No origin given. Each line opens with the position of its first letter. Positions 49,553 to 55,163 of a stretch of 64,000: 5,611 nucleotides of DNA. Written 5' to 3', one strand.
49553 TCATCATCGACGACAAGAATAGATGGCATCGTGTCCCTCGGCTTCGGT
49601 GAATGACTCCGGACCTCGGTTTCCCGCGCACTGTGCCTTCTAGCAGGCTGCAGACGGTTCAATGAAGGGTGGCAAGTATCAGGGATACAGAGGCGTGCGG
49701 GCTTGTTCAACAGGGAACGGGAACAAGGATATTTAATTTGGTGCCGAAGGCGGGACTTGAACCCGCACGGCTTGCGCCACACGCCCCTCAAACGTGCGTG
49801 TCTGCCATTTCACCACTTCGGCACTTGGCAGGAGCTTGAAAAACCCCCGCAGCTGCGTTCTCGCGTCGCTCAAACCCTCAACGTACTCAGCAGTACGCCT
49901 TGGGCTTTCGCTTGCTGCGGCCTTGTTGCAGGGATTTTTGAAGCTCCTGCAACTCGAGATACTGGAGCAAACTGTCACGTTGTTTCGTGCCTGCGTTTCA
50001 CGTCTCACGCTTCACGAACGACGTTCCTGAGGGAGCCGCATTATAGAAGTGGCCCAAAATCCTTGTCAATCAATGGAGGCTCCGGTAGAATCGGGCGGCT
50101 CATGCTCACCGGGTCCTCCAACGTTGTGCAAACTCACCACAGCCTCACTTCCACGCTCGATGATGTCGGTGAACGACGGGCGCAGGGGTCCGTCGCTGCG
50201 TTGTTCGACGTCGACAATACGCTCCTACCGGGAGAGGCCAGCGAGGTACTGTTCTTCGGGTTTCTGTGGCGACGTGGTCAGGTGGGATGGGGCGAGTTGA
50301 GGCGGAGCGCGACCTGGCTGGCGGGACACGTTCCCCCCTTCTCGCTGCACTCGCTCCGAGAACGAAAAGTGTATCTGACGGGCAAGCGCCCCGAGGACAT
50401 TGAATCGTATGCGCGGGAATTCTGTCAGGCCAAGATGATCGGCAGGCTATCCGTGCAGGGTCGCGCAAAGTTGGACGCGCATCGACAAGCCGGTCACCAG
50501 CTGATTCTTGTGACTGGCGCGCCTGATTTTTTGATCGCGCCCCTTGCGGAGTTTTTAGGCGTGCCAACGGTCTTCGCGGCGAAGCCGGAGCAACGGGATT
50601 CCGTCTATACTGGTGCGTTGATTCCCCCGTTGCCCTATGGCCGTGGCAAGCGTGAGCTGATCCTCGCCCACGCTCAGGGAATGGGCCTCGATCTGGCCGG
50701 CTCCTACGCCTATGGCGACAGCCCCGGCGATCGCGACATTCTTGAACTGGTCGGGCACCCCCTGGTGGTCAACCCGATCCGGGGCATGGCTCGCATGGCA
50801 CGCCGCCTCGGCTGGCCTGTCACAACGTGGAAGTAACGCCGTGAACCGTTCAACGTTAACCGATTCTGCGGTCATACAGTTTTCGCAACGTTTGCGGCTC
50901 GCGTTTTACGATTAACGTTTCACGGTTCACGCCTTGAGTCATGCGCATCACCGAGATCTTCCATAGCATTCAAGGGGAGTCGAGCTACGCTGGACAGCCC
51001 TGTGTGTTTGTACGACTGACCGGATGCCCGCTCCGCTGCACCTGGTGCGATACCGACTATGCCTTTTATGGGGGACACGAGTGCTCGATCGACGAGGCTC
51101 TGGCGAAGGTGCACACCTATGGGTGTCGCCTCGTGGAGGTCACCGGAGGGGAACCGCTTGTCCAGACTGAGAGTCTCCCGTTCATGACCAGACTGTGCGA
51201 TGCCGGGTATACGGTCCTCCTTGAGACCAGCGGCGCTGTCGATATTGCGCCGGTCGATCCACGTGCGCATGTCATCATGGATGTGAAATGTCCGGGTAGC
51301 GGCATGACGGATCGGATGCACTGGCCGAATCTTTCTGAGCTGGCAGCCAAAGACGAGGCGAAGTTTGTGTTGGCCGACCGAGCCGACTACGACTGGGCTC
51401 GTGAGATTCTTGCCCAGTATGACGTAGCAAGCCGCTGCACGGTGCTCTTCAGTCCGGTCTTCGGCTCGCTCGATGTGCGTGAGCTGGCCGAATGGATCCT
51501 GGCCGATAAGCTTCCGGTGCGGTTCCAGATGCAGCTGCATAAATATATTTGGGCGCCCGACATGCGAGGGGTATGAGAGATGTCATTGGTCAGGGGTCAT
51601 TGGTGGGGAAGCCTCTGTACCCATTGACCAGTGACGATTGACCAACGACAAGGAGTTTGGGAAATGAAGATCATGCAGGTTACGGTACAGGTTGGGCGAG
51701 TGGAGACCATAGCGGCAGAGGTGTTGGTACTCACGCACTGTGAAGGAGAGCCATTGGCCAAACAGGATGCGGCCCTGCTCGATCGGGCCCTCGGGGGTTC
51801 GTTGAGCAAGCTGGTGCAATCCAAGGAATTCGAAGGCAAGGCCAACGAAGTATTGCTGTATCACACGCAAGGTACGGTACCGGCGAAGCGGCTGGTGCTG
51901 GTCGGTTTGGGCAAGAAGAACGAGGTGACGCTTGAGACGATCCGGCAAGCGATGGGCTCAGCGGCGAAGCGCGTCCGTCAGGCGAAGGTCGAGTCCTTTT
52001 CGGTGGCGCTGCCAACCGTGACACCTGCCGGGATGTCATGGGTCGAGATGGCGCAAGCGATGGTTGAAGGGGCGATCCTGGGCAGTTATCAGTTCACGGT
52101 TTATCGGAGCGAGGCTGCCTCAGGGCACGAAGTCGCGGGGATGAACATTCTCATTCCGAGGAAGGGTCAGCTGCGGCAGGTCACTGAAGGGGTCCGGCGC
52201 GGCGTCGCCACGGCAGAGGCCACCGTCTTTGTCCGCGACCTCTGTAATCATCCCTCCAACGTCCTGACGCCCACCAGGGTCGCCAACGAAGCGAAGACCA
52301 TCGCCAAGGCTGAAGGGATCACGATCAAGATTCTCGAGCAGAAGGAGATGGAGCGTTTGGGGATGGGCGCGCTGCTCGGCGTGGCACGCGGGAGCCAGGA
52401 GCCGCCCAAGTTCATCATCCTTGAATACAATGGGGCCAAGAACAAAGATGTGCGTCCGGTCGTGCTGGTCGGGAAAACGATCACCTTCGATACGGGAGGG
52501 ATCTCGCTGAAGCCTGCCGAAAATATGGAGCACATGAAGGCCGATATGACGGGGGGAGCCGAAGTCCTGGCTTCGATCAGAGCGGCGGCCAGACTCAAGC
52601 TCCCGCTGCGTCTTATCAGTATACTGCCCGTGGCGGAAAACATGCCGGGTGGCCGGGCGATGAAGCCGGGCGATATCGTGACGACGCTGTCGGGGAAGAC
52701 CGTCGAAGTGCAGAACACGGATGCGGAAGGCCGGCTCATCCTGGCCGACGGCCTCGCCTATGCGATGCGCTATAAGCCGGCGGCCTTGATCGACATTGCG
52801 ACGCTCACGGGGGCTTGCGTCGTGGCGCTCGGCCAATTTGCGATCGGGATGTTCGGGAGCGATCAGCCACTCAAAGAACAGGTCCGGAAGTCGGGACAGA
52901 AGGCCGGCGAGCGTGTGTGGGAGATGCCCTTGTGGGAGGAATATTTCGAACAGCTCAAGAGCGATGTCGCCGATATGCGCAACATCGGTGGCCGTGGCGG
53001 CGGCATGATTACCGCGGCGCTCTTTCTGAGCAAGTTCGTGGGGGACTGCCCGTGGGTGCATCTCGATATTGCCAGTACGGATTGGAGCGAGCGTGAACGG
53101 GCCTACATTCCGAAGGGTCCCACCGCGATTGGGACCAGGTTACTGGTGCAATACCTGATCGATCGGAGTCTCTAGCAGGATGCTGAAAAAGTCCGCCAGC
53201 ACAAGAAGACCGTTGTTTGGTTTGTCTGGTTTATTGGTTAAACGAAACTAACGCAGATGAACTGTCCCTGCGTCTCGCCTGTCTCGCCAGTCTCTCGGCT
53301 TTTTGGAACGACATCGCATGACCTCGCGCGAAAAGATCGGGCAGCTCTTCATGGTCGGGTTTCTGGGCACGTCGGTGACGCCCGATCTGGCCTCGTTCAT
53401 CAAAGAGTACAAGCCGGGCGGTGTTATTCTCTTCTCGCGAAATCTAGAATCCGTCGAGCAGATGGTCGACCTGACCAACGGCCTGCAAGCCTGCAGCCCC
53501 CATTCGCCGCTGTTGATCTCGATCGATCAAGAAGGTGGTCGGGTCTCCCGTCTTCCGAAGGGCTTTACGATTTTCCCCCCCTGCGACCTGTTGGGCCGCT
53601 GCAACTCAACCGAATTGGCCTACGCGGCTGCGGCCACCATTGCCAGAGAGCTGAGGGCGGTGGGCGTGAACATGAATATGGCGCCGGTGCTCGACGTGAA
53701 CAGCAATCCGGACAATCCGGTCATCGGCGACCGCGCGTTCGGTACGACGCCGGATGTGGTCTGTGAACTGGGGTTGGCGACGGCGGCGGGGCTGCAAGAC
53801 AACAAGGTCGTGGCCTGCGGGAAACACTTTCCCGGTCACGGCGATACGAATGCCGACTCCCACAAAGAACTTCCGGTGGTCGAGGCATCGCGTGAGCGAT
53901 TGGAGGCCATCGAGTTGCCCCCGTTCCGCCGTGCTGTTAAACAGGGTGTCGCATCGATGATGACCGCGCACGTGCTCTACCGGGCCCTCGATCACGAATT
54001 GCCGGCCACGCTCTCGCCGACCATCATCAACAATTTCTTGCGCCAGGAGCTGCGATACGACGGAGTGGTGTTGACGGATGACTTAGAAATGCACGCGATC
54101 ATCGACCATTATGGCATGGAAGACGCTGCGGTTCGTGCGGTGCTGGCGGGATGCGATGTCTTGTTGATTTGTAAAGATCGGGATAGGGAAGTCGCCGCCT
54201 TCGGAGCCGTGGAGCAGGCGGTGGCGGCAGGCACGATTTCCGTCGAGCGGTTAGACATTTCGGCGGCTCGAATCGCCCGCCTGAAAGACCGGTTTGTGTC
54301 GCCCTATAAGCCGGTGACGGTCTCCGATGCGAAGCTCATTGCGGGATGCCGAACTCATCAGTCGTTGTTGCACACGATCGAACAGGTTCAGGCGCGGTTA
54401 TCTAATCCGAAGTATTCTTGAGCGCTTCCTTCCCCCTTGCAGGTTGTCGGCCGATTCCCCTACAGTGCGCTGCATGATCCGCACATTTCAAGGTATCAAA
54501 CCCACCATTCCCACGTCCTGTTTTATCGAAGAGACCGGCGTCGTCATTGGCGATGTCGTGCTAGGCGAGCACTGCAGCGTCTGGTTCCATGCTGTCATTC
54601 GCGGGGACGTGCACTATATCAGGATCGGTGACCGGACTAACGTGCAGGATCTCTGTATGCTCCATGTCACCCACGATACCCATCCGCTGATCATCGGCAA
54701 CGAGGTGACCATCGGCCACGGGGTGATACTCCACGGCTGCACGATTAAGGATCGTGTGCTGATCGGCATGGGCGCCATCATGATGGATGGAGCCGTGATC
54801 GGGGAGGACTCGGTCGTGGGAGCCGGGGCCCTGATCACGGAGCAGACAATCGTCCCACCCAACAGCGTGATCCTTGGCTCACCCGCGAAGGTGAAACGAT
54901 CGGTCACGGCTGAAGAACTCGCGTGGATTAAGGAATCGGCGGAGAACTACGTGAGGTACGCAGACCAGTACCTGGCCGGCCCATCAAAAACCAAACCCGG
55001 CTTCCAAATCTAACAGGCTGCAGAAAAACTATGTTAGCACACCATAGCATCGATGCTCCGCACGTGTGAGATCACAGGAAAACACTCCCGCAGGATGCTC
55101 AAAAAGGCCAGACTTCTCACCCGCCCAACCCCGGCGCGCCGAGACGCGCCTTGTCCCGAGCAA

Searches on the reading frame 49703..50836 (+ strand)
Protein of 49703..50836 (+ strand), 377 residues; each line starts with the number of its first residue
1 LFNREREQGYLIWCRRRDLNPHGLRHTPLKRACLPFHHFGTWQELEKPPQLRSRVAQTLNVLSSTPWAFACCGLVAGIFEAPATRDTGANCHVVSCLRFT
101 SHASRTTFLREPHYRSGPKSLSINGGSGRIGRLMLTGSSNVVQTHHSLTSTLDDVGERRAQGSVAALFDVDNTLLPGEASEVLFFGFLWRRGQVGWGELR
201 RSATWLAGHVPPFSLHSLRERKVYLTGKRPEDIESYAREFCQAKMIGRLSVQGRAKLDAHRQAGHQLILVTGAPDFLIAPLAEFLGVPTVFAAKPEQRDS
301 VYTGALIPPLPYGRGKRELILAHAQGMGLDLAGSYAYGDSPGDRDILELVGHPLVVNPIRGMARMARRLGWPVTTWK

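Call 57: search_protein_families(library=pfam, proteins=[window:49703-50836:+])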
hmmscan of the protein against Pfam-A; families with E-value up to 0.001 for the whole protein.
window:49703-50836:+ (377 aa): 1 family
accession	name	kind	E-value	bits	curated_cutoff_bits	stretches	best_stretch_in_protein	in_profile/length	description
PF12710.13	HAD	-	3.7e-30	106.2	27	1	166-348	1-189/189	haloacid dehalogenase-like hydrolase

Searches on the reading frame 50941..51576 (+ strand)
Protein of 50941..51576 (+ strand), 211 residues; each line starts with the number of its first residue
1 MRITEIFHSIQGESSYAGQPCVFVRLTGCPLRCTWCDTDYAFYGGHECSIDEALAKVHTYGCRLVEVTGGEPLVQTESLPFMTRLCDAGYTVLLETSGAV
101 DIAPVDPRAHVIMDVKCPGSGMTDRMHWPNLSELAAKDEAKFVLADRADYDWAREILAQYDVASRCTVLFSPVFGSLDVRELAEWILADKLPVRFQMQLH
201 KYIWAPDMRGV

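Call 57: search_protein_families(library=pfam, proteins=[window:50941-51576:+])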
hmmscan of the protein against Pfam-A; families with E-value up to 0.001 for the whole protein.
window:50941-51576:+ (211 aa): 1 family
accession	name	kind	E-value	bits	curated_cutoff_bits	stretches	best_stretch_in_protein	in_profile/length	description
PF04055.27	Radical_SAM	-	5.8e-08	33.5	29.5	1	27-100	5-88/166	Radical SAM superfamily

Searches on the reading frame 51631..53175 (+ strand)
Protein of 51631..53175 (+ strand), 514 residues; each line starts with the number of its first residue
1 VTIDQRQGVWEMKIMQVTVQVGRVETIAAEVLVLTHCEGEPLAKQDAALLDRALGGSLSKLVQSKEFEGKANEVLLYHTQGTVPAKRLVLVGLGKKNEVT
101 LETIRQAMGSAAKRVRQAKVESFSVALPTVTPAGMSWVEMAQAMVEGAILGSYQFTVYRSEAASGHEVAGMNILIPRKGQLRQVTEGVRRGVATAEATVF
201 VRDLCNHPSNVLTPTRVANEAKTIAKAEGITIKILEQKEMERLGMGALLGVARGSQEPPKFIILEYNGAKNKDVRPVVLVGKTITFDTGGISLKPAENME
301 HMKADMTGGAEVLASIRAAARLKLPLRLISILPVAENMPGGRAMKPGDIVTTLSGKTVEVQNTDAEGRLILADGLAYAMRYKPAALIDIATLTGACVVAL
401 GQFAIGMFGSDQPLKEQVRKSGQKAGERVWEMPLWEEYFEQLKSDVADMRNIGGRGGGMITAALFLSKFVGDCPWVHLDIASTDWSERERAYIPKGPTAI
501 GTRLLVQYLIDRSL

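Call 57: search_protein_families(library=pfam, proteins=[window:51631-53175:+])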
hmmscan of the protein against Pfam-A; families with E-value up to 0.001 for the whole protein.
window:51631-53175:+ (514 aa): 2 families
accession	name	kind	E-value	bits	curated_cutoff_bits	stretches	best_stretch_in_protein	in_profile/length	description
PF00883.26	Peptidase_M17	-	3.4e-126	421.2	25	1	200-506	2-310/310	Cytosol aminopeptidase family, catalytic domain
PF02789.23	Peptidase_M17_N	-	9.4e-32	110.1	23.4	1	41-161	9-128/129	Cytosol aminopeptidase family, N-terminal domain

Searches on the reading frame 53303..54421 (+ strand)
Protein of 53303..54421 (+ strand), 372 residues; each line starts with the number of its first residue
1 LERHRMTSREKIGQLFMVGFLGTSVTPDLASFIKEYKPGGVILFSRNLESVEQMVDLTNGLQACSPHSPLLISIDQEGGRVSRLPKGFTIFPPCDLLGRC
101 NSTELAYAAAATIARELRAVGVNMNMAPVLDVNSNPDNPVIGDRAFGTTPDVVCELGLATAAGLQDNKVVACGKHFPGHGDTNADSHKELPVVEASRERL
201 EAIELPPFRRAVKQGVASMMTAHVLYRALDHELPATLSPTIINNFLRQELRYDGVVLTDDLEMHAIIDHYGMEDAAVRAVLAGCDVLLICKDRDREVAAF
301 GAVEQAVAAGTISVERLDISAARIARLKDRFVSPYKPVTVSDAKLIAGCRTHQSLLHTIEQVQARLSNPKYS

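Call 57: search_protein_families(library=pfam, proteins=[window:53303-54421:+])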
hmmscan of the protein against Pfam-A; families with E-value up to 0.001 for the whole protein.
window:53303-54421:+ (372 aa): 1 family
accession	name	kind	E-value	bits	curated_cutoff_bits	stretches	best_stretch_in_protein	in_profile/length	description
PF00933.27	Glyco_hydro_3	-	5.6e-92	309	27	1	9-327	3-316/316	Glycosyl hydrolase family 3 N terminal domain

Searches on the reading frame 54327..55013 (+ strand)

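Call 57: search_protein_families(library=pfam, proteins=[window:54327-55013:+])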
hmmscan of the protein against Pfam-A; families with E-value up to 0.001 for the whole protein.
window:54327-55013:+ (228 aa): 3 families
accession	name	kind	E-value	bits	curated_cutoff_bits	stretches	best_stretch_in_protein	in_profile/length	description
PF00132.30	Hexapep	-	9.6e-15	54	27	1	137-171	1-35/36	Bacterial transferase hexapeptide (six repeats)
PF25084.1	LbH_EIF2B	-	5e-08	33.4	54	1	100-180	24-103/105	EIF2B subunit epsilon LbH domain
PF14602.12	Hexapep_2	-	0.00015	21.9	27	1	140-171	4-33/34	Hexapeptide repeat of succinyl-transferase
